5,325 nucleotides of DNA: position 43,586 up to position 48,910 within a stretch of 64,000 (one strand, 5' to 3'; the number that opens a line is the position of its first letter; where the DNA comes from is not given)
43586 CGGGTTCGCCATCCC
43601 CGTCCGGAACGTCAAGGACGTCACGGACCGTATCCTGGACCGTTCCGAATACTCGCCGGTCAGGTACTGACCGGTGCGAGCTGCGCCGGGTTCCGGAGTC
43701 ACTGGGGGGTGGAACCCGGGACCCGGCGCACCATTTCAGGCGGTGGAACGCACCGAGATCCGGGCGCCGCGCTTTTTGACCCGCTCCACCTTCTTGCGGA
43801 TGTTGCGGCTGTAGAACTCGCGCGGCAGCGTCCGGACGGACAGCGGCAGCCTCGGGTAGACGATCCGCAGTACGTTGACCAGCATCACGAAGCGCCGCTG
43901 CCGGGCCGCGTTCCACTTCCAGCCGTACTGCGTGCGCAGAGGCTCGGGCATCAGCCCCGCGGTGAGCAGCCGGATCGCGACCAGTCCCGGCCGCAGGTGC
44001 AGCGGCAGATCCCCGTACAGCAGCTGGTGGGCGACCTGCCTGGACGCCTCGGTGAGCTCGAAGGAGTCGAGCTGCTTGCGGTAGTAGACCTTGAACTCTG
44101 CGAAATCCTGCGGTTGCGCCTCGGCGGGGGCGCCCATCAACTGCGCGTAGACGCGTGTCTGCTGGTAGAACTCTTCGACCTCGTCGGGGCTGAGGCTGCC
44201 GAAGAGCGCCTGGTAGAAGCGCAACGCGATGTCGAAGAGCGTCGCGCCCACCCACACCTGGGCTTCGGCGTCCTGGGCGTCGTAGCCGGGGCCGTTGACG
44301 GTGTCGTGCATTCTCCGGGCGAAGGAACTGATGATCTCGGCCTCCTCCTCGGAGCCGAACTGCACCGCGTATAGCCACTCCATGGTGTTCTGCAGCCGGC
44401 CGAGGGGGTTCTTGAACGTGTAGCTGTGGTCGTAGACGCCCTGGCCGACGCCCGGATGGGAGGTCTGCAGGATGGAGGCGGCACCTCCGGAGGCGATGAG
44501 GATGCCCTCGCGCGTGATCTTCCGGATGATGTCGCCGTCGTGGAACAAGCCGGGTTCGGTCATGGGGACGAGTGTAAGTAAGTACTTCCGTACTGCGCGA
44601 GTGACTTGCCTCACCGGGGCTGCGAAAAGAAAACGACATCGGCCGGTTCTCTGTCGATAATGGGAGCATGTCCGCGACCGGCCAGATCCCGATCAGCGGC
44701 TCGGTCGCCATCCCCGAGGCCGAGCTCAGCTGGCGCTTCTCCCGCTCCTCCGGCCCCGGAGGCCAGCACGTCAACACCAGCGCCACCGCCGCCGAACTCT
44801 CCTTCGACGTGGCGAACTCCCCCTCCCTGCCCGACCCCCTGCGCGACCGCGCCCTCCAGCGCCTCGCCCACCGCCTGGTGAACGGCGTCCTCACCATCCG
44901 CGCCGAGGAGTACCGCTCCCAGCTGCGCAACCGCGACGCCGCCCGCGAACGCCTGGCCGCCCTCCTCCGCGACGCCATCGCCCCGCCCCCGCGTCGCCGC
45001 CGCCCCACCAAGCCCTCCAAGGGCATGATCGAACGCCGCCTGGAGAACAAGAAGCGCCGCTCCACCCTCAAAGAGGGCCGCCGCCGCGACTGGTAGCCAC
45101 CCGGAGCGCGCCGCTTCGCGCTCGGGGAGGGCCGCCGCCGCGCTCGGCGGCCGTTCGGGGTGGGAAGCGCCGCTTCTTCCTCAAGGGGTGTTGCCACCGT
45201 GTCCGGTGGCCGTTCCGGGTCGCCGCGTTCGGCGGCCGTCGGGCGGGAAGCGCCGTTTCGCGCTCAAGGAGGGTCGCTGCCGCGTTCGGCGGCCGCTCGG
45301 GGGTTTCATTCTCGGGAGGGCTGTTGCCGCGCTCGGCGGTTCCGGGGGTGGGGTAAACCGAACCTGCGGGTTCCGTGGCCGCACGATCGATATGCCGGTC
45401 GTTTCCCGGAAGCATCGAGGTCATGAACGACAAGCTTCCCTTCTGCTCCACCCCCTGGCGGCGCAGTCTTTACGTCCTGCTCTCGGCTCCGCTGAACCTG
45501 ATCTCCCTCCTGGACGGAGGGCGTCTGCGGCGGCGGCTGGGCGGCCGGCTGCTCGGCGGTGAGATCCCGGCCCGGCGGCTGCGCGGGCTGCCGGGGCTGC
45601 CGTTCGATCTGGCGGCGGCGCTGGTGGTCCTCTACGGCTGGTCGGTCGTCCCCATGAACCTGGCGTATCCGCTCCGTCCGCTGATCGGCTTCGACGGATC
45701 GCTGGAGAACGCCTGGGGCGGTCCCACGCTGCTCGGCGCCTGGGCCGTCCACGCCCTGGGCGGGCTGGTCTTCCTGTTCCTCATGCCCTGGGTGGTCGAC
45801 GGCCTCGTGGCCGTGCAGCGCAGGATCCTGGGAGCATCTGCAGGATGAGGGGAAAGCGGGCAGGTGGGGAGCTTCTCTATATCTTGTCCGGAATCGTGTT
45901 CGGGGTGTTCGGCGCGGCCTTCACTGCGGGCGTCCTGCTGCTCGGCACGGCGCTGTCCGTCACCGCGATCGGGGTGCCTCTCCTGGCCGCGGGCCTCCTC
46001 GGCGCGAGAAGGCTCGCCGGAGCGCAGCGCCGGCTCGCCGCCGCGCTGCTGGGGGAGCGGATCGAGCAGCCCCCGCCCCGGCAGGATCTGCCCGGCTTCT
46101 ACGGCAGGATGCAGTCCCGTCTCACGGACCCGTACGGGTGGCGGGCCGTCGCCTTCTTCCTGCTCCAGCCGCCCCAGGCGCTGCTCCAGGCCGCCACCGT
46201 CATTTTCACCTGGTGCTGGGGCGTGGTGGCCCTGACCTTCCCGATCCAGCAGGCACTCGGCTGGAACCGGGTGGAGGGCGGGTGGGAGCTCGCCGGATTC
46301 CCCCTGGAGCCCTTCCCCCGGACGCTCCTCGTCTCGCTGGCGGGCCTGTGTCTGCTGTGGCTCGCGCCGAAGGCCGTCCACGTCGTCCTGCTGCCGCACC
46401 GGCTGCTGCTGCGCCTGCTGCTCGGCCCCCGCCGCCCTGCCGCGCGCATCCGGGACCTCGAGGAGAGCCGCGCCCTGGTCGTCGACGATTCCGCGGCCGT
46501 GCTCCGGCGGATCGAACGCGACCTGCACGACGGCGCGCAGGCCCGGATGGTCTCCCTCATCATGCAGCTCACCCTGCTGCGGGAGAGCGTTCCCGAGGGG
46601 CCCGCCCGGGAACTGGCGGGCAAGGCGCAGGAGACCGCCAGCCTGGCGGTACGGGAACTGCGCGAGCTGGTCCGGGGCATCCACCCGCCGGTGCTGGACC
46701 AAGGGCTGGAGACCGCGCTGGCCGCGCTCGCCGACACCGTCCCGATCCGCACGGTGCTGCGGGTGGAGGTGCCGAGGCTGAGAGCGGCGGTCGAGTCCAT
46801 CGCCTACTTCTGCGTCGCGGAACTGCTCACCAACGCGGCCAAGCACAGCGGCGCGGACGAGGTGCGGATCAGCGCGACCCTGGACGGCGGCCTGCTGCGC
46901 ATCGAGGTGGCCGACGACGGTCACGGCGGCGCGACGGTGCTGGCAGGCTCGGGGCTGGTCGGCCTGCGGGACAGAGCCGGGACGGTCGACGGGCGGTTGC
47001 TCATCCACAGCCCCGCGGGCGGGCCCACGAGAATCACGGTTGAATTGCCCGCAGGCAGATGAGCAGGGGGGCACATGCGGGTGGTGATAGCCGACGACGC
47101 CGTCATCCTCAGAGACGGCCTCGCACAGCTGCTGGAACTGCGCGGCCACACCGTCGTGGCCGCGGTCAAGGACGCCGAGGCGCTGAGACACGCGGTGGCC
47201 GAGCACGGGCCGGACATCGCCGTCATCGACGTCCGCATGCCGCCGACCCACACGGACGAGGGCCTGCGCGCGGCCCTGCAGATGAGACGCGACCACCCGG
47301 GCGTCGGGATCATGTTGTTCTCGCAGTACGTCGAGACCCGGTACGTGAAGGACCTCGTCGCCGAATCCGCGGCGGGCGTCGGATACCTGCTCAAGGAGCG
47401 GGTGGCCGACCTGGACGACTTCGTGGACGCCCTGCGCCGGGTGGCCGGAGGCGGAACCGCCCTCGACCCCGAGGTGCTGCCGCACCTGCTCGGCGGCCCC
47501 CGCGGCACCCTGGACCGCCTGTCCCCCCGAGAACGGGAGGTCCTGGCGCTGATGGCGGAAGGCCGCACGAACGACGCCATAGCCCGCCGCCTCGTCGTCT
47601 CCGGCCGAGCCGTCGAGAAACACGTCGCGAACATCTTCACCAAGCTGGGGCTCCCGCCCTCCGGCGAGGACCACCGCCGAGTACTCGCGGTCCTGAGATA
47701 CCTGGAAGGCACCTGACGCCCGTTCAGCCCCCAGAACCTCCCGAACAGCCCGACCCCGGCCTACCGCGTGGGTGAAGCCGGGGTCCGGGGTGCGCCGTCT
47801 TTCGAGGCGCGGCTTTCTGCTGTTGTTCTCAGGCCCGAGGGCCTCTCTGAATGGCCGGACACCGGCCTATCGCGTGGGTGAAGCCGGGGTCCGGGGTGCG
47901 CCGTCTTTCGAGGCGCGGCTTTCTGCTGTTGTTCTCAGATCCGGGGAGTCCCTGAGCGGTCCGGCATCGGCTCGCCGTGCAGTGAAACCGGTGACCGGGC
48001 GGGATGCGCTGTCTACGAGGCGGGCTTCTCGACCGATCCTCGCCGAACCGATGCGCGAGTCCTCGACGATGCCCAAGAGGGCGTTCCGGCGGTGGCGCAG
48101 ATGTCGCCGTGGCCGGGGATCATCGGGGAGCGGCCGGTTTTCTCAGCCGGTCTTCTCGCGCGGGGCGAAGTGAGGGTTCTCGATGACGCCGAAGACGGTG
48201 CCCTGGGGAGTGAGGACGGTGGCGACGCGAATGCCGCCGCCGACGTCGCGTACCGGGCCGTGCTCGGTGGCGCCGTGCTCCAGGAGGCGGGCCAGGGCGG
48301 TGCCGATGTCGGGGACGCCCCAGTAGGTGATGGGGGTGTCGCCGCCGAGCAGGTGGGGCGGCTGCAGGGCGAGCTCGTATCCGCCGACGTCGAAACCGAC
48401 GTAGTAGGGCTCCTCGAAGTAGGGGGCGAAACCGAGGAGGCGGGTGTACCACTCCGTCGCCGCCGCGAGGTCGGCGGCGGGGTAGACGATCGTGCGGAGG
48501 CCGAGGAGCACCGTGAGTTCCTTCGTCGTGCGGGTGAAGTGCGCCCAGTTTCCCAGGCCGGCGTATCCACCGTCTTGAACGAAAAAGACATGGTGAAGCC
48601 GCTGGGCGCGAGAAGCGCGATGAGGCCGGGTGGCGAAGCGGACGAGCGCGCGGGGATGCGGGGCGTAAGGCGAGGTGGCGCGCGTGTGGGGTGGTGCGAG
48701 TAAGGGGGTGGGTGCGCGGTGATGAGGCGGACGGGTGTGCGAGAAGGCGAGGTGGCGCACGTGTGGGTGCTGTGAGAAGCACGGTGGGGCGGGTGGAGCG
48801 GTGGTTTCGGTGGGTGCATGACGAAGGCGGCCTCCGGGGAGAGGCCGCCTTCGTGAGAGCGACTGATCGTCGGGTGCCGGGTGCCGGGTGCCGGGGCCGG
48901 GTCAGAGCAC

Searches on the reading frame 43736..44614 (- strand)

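Call 81: search_protein_families(library=pfam, proteins=[window:43736-44614:-], max_evalue=0.00001)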
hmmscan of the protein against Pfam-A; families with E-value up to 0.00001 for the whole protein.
window:43736-44614:- (292 aa): 1 family
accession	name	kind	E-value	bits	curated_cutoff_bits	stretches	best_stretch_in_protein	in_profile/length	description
PF09995.15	MPAB_Lcp_cat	-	2.8e-55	188.3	23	1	33-250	4-230/231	ER-bound oxygenase mpaB/B'/Rubber oxygenase, catalytic domain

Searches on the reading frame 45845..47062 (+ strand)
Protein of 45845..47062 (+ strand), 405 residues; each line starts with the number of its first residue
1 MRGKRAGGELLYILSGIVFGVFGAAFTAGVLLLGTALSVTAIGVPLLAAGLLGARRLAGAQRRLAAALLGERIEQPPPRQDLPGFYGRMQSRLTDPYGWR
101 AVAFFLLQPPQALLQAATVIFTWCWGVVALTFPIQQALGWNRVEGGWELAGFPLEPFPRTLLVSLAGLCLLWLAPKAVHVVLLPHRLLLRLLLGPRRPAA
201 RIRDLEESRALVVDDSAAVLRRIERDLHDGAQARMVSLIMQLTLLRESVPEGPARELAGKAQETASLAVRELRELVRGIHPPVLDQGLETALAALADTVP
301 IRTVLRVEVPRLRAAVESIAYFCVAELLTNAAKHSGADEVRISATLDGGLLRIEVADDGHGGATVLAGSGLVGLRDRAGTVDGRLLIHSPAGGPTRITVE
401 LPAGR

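Call 9: search_protein_families(library=pfam, proteins=[window:45845-47062:+], max_evalue=0.001)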
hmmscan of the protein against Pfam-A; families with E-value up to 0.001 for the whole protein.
window:45845-47062:+ (405 aa): 4 families
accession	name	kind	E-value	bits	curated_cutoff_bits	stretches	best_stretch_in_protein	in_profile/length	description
PF13796.11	Sensor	-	1.8e-27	96.7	28.2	1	12-193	1-162/162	Putative sensor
PF07730.19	HisKA_3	-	1.6e-12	48.2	24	1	221-284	3-68/68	Histidine kinase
PF02518.31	HATPase_c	-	4.4e-07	30.8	26.4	1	321-403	7-109/111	Histidine kinase-, DNA gyrase B-, and HSP90-like ATPase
PF13581.12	HATPase_c_2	-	3e-05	24.5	27.4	1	320-363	32-79/127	Histidine kinase-like ATPase domain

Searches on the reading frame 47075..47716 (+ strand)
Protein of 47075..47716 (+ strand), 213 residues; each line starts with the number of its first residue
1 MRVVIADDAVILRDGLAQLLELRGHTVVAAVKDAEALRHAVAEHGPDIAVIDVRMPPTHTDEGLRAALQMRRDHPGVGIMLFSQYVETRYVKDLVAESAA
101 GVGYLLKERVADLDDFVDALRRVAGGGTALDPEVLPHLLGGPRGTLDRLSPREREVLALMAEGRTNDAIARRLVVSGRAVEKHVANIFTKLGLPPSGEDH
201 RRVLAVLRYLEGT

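Call 9: search_protein_families(library=pfam, proteins=[window:47075-47716:+], max_evalue=0.001)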
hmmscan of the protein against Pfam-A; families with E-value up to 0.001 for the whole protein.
window:47075-47716:+ (213 aa): 4 families
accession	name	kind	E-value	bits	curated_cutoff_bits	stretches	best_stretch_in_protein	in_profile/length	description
PF00072.30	Response_reg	-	2.3e-14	54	30.2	1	3-108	1-100/111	Response regulator receiver domain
PF00196.25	GerE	-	3.3e-14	52.7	23.5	1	148-193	2-47/57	Bacterial regulatory proteins, luxR family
PF08281.18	Sigma70_r4_2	-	8e-06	25.9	25.7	1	145-187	7-50/54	Sigma-70, region 4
PF04545.22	Sigma70_r4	-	0.00075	19.4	24.1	0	146-191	2-48/50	Sigma-70, region 4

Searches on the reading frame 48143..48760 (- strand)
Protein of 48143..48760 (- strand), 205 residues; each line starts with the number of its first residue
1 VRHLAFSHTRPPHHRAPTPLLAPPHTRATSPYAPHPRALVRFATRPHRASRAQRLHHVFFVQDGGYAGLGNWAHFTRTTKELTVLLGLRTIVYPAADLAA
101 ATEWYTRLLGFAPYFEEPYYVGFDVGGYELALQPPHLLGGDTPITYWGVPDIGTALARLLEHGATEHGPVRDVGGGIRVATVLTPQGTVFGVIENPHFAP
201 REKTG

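Call 9: search_protein_families(library=pfam, proteins=[window:48143-48760:-], max_evalue=0.001)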
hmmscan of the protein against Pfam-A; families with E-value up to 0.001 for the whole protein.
window:48143-48760:- (205 aa): 1 family
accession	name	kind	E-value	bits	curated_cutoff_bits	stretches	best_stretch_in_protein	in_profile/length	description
PF00903.31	Glyoxalase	-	2.3e-07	31.7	20.6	1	90-189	4-118/121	Glyoxalase/Bleomycin resistance protein/Dioxygenase superfamily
